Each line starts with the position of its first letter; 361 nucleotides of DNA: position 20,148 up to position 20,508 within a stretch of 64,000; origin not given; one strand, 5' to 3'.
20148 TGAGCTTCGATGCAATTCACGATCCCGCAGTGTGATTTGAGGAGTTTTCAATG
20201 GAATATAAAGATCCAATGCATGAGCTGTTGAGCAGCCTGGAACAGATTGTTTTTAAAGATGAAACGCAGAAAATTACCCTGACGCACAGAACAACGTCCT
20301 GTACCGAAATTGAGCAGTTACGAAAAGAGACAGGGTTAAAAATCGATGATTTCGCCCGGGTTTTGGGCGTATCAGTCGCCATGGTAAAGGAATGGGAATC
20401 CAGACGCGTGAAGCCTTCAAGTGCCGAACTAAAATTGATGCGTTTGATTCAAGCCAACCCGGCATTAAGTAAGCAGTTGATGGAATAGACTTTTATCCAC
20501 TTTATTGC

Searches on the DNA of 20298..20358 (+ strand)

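Call 46: search_dna_similar(query=window:20298-20358:+, collection=ecoli_genomes, mode=near, max_rows=5)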
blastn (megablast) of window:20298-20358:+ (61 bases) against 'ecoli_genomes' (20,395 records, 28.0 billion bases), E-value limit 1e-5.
Records with a match: 5409; places in all: 5410; records where one place covers at least 80% of the query: 5409.
Genomes with a match: 5409 of 5426; with a place that covers at least 80% of the query: 5409. Places per genome that has any: lowest 1, median 1, highest 2. On chromosomes: 5410 places; on plasmids: 0.
Best place of each record, by identity: 95-99% 5409.
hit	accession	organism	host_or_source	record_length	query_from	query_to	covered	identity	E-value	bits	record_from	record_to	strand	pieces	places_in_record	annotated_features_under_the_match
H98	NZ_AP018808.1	Escherichia coli strain E2865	Bos taurus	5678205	1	61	100%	98.4%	2e-21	108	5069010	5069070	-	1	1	yiaG: HTH-type transcriptional regulator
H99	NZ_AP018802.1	Escherichia coli strain E2863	Bos taurus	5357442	1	61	100%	98.4%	2e-21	108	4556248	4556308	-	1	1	yiaG: HTH-type transcriptional regulator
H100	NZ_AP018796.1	Escherichia coli strain E2855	Bos taurus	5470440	1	61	100%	98.4%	2e-21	108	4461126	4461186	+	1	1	yiaG: HTH-type transcriptional regulator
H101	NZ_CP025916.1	Escherichia coli strain 120899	Homo sapiens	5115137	1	61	100%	98.4%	2e-21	108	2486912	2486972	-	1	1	yiaG: HTH-type transcriptional regulator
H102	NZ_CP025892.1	Escherichia coli strain 503025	Homo sapiens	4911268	1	61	100%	98.4%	2e-21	108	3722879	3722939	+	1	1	yiaG: HTH-type transcriptional regulator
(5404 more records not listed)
